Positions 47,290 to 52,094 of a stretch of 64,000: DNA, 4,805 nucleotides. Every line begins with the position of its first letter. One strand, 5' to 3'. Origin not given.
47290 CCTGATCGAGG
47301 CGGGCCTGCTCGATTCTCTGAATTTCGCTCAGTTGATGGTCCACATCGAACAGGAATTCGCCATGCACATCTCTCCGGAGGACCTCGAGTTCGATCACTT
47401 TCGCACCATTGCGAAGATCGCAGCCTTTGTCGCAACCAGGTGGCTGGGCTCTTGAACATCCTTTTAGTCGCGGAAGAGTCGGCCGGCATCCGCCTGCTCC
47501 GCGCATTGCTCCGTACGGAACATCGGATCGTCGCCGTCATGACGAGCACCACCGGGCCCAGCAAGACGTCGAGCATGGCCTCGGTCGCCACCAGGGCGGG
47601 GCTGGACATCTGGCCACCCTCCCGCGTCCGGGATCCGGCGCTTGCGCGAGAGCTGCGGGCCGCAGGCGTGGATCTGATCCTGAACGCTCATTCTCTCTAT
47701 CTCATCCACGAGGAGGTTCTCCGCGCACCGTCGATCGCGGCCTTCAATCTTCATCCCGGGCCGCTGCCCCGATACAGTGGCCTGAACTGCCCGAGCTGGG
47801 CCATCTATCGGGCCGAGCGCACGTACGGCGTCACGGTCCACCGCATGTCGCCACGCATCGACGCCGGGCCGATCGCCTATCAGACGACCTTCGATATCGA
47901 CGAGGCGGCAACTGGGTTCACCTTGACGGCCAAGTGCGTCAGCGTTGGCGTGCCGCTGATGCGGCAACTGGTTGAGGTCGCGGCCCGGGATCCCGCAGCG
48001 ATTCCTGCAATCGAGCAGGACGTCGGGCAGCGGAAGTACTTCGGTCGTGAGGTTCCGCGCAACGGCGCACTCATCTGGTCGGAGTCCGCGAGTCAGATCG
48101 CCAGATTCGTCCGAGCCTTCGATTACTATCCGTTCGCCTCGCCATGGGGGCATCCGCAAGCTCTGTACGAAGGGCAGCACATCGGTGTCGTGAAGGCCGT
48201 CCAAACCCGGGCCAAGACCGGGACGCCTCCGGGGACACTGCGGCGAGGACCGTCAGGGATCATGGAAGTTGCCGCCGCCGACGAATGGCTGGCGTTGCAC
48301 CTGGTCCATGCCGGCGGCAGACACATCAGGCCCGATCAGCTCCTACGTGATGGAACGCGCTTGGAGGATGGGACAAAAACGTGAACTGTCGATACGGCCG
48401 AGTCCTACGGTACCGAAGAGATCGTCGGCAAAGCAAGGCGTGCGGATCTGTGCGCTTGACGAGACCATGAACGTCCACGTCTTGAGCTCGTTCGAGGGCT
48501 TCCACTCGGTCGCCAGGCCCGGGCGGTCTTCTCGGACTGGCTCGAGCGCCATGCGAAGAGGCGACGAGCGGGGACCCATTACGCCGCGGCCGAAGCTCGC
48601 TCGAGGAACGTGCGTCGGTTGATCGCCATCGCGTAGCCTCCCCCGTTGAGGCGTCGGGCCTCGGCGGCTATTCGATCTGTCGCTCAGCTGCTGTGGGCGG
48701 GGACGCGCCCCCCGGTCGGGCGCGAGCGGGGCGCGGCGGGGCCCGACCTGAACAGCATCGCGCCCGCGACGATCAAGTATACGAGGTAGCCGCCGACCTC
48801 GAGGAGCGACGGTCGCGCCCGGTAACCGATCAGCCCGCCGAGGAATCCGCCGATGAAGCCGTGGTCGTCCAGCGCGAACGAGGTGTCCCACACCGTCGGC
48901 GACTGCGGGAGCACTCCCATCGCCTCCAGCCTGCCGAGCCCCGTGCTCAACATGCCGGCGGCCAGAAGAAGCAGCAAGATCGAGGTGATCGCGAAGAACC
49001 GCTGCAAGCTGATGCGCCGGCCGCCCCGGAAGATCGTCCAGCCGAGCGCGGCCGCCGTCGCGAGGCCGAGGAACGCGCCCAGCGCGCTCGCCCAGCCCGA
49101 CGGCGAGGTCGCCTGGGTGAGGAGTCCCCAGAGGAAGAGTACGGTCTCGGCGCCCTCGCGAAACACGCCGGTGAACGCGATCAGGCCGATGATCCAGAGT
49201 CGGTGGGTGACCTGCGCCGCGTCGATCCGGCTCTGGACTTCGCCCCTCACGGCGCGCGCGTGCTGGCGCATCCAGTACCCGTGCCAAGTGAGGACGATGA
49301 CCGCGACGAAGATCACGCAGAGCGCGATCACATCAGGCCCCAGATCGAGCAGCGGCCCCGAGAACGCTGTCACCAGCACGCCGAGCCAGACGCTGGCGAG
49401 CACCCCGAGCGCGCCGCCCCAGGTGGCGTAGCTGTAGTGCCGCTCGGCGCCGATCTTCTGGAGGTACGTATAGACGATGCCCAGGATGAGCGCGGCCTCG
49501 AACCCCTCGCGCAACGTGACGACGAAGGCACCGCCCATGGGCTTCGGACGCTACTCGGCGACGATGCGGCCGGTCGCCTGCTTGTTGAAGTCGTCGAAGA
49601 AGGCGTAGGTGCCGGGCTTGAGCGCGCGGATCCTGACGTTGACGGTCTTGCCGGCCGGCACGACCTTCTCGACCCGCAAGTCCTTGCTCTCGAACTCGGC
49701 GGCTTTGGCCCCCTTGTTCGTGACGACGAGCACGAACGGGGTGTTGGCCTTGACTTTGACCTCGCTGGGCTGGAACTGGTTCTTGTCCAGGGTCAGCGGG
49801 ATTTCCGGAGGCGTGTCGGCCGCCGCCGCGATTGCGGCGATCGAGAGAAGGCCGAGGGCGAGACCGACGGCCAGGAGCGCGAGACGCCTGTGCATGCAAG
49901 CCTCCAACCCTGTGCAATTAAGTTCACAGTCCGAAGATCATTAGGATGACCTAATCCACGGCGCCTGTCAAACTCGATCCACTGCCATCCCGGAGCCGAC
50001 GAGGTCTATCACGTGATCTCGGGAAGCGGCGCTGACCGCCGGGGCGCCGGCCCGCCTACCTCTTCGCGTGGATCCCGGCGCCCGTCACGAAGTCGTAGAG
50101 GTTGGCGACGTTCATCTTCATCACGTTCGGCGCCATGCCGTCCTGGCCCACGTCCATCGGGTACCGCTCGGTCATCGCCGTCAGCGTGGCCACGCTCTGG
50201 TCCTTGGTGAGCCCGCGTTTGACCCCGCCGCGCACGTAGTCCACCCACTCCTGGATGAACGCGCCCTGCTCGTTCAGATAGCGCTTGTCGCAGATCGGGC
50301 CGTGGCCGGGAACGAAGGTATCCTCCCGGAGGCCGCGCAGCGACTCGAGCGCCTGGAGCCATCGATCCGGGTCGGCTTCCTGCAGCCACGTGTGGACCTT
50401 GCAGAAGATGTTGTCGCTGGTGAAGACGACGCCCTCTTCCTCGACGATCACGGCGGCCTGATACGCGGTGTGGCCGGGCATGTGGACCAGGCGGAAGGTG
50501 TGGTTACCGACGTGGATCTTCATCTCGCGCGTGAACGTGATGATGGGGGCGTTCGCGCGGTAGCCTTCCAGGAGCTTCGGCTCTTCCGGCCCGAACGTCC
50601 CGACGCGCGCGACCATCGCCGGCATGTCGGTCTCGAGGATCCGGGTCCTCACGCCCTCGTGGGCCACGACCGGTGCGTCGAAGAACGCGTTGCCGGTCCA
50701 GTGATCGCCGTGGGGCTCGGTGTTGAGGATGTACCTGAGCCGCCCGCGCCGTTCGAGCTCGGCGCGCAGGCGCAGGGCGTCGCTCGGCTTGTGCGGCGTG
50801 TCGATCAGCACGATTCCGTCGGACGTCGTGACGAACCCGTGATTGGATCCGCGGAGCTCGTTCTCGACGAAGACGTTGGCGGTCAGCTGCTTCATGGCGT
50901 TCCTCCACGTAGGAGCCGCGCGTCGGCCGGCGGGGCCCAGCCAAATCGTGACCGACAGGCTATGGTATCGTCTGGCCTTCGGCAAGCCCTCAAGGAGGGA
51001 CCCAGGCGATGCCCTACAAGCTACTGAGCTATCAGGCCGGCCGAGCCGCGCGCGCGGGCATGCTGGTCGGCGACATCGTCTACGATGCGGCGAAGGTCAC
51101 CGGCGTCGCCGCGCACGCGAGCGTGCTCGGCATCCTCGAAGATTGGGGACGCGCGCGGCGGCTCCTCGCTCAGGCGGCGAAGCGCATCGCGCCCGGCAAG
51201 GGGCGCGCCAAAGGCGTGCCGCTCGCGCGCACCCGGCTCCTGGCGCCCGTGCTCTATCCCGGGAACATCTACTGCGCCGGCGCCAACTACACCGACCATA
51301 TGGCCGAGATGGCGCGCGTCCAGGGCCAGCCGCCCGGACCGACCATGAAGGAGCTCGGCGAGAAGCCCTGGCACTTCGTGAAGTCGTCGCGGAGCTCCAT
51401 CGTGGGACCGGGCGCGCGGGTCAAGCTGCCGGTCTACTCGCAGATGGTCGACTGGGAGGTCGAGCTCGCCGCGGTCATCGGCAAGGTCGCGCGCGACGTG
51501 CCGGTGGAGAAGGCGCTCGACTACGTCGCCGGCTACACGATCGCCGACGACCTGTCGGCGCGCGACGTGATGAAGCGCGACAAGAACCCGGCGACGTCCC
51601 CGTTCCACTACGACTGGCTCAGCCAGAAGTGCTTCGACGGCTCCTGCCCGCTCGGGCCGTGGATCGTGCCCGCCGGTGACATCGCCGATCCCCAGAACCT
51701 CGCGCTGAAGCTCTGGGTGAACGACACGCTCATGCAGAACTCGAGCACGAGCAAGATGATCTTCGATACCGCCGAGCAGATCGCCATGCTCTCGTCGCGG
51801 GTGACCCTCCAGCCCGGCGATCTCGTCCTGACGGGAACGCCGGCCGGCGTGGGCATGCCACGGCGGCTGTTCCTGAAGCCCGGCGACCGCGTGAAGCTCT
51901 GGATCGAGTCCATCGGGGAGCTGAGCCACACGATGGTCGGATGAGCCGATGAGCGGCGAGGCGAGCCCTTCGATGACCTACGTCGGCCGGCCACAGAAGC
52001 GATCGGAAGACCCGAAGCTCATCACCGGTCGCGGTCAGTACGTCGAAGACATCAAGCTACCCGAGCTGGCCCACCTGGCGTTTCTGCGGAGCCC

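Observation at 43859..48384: Condensation-domain-free carrier-protein cluster: hexapeptide acyltransferase / LLM oxidoreductase / stand-alone adenylation enzyme / carrier protein / formyltransferase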

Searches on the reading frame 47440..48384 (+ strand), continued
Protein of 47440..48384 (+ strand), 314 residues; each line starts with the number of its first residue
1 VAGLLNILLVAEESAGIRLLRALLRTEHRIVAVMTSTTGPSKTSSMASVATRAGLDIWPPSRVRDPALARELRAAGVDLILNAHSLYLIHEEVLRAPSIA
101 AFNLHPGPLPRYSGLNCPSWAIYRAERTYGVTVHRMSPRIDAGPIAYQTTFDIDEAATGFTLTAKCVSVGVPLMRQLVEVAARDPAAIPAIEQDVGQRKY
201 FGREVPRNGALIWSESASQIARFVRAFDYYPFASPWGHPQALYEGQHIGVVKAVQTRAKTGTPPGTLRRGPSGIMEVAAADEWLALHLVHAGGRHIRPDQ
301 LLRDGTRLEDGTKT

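Call 41: find_encoding_contigs(protein=P0001, flank=8000, max_places=3)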
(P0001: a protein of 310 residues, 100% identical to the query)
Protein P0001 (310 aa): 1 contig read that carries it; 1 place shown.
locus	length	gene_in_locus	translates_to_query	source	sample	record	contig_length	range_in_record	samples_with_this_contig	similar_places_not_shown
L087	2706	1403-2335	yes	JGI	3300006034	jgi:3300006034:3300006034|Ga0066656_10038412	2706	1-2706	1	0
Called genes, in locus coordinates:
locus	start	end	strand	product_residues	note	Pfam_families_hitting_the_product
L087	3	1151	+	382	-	?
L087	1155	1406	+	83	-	PF00550:PP-binding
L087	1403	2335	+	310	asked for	PF00551:Formyl_trans_N, PF02911:Formyl_trans_C (weak)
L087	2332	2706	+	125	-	?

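Call 48: search_protein_families(library=pfam, proteins=[L066:8833-9936:+, L066:7520-8836:+, L066:11924-13294:+, L077:11161-12153:+, L001:8479-9978:+, L028:2466-3671:-], max_evalue=0.01)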
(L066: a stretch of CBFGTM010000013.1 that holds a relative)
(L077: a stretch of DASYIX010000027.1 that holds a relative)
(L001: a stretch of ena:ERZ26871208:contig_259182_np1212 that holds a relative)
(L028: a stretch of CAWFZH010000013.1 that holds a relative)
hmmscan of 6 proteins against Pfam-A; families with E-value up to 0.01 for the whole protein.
L066:8833-9936:+ (367 aa): 2 families
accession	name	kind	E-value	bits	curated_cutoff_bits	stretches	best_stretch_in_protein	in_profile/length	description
PF13480.13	Acetyltransf_6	-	3.7e-09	37.3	22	1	169-295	7-136/143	Acetyltransferase (GNAT) domain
PF02388.22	FemAB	-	1.5e-05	24.5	24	1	239-296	304-361/406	FemAB family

L066:7520-8836:+ (438 aa): 6 families
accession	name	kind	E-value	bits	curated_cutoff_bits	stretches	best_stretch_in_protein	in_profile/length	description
PF02719.21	Polysacc_synt_2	-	1.4e-99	333.4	20.2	1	27-311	1-290/293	Polysaccharide biosynthesis protein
PF01370.27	Epimerase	-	8.7e-19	68.3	20.9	1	27-217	1-203/240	NAD dependent epimerase/dehydratase family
PF04321.23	RmlD_sub_bind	-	7.6e-14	51.9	27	1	27-151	3-102/287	RmlD substrate binding domain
PF16363.11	GDP_Man_Dehyd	-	4.8e-12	46.4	27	1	28-151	1-130/332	GDP-mannose 4,6 dehydratase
PF00106.31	adh_short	-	1.2e-05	25.3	26.6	1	26-100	2-73/195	short chain dehydrogenase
PF08659.16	KR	-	1.8e-05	25.2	22.6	1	27-112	3-94/180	KR domain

L066:11924-13294:+ (456 aa): 2 families
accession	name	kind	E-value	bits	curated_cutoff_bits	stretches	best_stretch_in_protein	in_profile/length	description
PF14907.12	NTP_transf_5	-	1.4e-05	25.2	31.2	1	30-202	60-226/249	Uncharacterised nucleotidyltransferase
PF13401.12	AAA_22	-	0.0088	16.8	27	0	278-362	4-84/130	AAA domain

L077:11161-12153:+ (330 aa): 1 family
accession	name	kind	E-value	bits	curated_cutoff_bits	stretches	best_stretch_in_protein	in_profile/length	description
PF00149.33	Metallophos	-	3e-06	28.2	21.5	1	83-249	18-190/191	Calcineurin-like phosphoesterase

L001:8479-9978:+ (499 aa): 1 family
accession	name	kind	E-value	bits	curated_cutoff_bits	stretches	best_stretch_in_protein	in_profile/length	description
PF01833.30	TIG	-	0.00018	21.9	20.9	1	424-494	4-81/84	IPT/TIG domain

L028:2466-3671:- (401 aa): 5 families
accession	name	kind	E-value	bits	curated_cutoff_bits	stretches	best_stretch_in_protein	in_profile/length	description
PF01041.23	DegT_DnrJ_EryC1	-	5.7e-119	398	19.8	1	36-396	4-359/360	DegT/DnrJ/EryC1/StrS aminotransferase family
PF00155.27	Aminotran_1_2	-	4e-08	33.3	19.7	1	40-183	23-190/361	Aminotransferase class I and II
PF01212.27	Beta_elim_lyase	-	1.3e-06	28.4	27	1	56-181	32-171/288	Beta-eliminating lyase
PF01053.26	Cys_Met_Meta_PP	-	1.7e-05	24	27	1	54-179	50-174/381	Cys/Met metabolism PLP-dependent enzyme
PF01276.26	OKR_DC_1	-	0.0001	21.6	27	1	62-124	72-134/417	Orn/Lys/Arg decarboxylase, major domain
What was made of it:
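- In Gemmatimonadales loci, Fmt follows a FemAB-like aminoacyl transferase and sits near DegT and a PglF-like dehydratase (call 48). Fmt genes without the cassette sit next to DegT and dehydratase genes (call 48).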

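Call 76: predict_structure(alignment_id=A1)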
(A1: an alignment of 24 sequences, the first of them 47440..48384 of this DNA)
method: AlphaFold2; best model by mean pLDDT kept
length: 314 residues; sequences in the alignment: 24
mean_pLDDT: 94.5   pTM: 0.90
mean pLDDT of the five models: 94.5, 94.1, 93.7, 92.9, 92.2
residues with pLDDT >= 90: 276; 70-90: 30; 50-70: 8; < 50: 0
segments of 3 or more residues with pLDDT < 50: none
pLDDT, mean of each block of 10 residues (from residue 1): 91 91 97 84 80 96 96 98 87 98 96 94 97 94 96 97 96 98 98 91 93 98 97 93 97 98 98 96 98 96 97 75
secondary structure, 60 per line:
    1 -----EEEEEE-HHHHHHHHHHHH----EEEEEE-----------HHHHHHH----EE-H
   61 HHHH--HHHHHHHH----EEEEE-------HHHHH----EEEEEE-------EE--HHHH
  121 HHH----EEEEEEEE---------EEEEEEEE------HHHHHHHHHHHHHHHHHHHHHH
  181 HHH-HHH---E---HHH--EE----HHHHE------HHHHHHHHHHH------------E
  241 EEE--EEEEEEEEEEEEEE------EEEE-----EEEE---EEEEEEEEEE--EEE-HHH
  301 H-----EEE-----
elements in order: E6-11 H13-24 E29-34 H46-52 H60-64 H67-74 E79-83 H91-95 E100-105 H117-123 E128-135 E145-152 H159-183 H206-209 H217-227 E240-243 E246-259 E266-269 E275-278 E282-291 E294-296 H298-301 E307-309

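Call 78: fold_search(model_id=the predicted structure, library=pdb)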
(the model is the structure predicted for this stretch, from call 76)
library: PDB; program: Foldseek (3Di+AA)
matches with E <= 10: 1143; with E <= 0.001: 159
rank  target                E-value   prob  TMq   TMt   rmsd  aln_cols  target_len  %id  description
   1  5j63_B                1.1e-26  1.00  0.81  0.84   3.2       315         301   27  Crystal Structure of the N-terminal N-formyltransferase Domain (residues 1-306) of Escherichia coli Arna in Complex wi (released 2016-05-25)
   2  5uai_A                1.7e-26  1.00  0.79  0.80   3.9       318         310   25  Crystal structure of Methionyl-tRNA formyltransferase from Pseudomonas aeruginosa (released 2017-01-18)
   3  5j63_A                5.8e-26  1.00  0.80  0.83   3.5       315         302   27  Crystal Structure of the N-terminal N-formyltransferase Domain (residues 1-306) of Escherichia coli Arna in Complex wi (released 2016-05-25)
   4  4wkg_B                7.4e-26  1.00  0.80  0.41   3.2       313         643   27  The crystal structure of apo ArnA features an unexpected central binding pocket and provides an explanation for enzyma (released 2014-12-17)
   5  5uai_B                1.1e-25  1.00  0.79  0.80   3.8       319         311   25  Crystal structure of Methionyl-tRNA formyltransferase from Pseudomonas aeruginosa (released 2017-01-18)
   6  4wkg_F                1.8e-25  1.00  0.80  0.42   3.4       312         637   27  The crystal structure of apo ArnA features an unexpected central binding pocket and provides an explanation for enzyma (released 2014-12-17)
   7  3r8x                  2.0e-25  1.00  0.79  0.81   3.7       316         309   23  Crystal Structure of Methionyl-tRNA Formyltransferase from Yersinia pestis complexed with L-methionine (released 2011-04-13)
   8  4iqf_A                6.2e-25  1.00  0.83  0.83   3.0       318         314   20  Crystal Structure of Methyionyl-tRNA Formyltransferase from Bacillus anthracis (released 2013-01-23)
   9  4iqf_C                7.0e-25  1.00  0.83  0.83   3.1       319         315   20  Crystal Structure of Methyionyl-tRNA Formyltransferase from Bacillus anthracis (released 2013-01-23)
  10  4wkg_D                1.0e-24  1.00  0.82  0.42   3.2       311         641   26  The crystal structure of apo ArnA features an unexpected central binding pocket and provides an explanation for enzyma (released 2014-12-17)
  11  3tqq                  1.1e-24  1.00  0.84  0.87   2.8       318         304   24  Structure of the methionyl-tRNA formyltransferase (fmt) from Coxiella burnetii (released 2011-09-28)
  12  2fmt_A                1.3e-24  1.00  0.80  0.80   3.6       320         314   24  METHIONYL-TRNAFMET FORMYLTRANSFERASE COMPLEXED WITH FORMYL-METHIONYL-TRNAFMET (released 1999-07-29)
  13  1fmt_B                1.6e-24  1.00  0.79  0.80   3.9       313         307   25  METHIONYL-TRNAFMET FORMYLTRANSFERASE FROM ESCHERICHIA COLI (released 1998-01-28)
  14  2bln_A                1.8e-24  1.00  0.82  0.86   2.9       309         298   26  N-terminal formyltransferase domain of ArnA in complex with N-5- formyltetrahydrofolate and UMP (released 2005-04-08)
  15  4wkg_A                3.6e-24  1.00  0.82  0.43   3.0       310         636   27  The crystal structure of apo ArnA features an unexpected central binding pocket and provides an explanation for enzyma (released 2014-12-17)
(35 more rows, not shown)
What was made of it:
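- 47440..48384 (+): Two-domain Fmt/ArnA-type formyltransferase. An alternative TTG start at 47452 gives 310 aa. The AlphaFold2 model has pLDDT 94.5 and TM 0.79-0.84 to the ArnA formyltransferase domain and to Met-tRNA formyltransferase (calls 76, 78).
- On Fmt/ArnA-type formyltransferases: TM is 0.79-0.84 to ArnA and Fmt (call 78).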

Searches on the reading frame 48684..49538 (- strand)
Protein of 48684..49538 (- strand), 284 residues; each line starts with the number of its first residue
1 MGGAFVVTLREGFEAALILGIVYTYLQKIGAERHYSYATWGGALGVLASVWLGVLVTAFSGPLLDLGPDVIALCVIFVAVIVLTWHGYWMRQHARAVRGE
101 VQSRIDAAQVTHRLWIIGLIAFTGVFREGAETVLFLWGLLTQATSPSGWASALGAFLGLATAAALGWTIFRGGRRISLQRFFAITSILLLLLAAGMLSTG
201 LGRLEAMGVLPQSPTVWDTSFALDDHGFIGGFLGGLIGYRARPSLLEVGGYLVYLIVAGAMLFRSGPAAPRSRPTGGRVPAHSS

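Call 3: search_protein_families(library=ncbifam, proteins=[window:48684-49538:-], max_evalue=0.01)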
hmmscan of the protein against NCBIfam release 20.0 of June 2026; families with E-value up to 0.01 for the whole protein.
window:48684-49538:- (284 aa): 2 families
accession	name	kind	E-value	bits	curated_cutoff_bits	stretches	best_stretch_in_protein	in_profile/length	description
NF041756.1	EfeU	equivalog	1.2e-57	195.5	255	1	5-260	1-254/257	iron uptake transporter permease EfeU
TIGR00145.1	TIGR00145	subfamily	6.6e-47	160.4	303.8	1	3-265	6-269/282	EfeU/Ftr1 family ferrous iron transporter subunit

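Call 4: search_protein_families(library=pfam, proteins=[window:48684-49538:-], max_evalue=0.01)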
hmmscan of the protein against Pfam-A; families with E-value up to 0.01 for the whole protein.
window:48684-49538:- (284 aa): 1 family
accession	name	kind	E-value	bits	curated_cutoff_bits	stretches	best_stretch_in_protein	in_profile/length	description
PF03239.20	FTR1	-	3.2e-43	148.5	25.3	1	3-261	3-269/284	Iron permease FTR1 family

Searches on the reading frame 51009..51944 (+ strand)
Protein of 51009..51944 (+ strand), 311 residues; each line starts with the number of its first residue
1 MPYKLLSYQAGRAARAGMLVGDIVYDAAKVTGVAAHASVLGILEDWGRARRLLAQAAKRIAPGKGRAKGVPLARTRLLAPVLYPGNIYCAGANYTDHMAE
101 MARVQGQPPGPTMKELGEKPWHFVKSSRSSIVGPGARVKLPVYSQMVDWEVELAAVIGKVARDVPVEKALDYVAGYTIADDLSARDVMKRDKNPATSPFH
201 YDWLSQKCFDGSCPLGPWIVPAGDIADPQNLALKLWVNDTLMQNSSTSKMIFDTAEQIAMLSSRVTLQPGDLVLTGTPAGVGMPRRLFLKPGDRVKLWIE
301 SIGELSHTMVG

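Call 61: list_cluster_members(proteins=[window:51009-51944:+, window:51949-54258:+, window:38531-39991:+, window:48684-49538:-, window:36206-38509:+])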
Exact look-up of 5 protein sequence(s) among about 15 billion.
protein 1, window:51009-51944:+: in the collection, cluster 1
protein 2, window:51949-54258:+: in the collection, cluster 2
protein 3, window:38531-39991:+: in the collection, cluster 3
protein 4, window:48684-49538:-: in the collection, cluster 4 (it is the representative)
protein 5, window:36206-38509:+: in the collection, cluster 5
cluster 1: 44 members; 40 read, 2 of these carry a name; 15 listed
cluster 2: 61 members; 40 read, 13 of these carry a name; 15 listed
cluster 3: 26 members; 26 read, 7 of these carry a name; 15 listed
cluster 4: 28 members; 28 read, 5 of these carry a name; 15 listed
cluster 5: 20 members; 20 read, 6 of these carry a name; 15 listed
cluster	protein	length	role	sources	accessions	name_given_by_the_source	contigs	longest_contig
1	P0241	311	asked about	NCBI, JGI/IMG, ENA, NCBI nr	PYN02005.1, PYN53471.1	MAG: 2-keto-4-pentenoate hydratase [Candidatus Rokuibacteriota bacterium] | MAG: 2-keto-4-pentenoate hydratase [Candidatus Rokubacteria bacterium]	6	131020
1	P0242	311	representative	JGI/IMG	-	-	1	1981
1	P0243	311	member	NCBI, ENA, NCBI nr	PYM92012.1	MAG: 2-keto-4-pentenoate hydratase [Candidatus Rokuibacteriota bacterium] | MAG: 2-keto-4-pentenoate hydratase [Candidatus Rokubacteria bacterium]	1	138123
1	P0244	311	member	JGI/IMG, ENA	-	-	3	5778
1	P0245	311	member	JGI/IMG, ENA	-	-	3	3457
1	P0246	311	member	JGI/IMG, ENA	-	-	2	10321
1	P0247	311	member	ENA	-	-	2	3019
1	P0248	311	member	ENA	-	-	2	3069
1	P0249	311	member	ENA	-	-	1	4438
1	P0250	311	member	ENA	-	-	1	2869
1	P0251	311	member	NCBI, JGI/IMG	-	-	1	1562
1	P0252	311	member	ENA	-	-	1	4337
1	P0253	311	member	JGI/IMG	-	-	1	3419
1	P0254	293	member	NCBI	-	-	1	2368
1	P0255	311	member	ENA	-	-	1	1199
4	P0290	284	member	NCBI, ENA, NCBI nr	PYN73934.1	MAG: iron transporter [Candidatus Rokuibacteriota bacterium] | MAG: iron transporter [Candidatus Rokubacteria bacterium]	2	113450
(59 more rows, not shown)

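Call 62: find_encoding_contigs(protein=P0290, flank=10000, max_places=2)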
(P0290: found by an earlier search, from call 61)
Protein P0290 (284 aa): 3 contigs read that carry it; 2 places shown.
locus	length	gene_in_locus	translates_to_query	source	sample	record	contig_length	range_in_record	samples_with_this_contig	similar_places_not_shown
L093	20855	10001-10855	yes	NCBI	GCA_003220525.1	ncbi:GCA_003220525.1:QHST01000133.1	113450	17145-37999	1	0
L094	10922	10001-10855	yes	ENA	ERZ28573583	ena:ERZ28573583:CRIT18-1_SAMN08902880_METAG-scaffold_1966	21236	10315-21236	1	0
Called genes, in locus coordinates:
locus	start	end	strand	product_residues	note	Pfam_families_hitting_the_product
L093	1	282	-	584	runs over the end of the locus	PF00501:AMP-binding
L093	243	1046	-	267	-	PF01648:ACPS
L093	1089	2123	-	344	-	PF14226:DIOX_N, PF03171:2OG-FeII_Oxy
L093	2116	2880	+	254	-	PF00702:Hydrolase, PF13419:HAD_2, PF13242:Hydrolase_like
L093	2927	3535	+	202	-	PF00775:Dioxygenase_C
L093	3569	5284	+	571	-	PF02129:Peptidase_S15, PF08530:PepX_C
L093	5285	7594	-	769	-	PF01315:Ald_Xan_dh_C, PF02738:MoCoBD_1, PF20256:MoCoBD_2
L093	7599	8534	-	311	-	PF01557:FAA_hydrolase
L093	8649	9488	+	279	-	PF00753:Lactamase_B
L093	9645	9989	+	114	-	PF13473:Cupredoxin_1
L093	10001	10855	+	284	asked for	PF03239:FTR1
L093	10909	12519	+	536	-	PF00496:SBP_bac_5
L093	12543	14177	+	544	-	PF00496:SBP_bac_5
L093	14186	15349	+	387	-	PF01717:Meth_synt_2 (weak)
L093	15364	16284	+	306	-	PF19300:BPD_transp_1_N, PF00528:BPD_transp_1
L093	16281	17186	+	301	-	PF12911:OppC_N (weak), PF00528:BPD_transp_1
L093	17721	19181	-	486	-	PF11794:HpaB_N, PF03241:HpaB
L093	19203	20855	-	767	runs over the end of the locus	PF02538:Hydantoinase_B, PF08882:Acetone_carb_G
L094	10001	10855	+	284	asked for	PF03239:FTR1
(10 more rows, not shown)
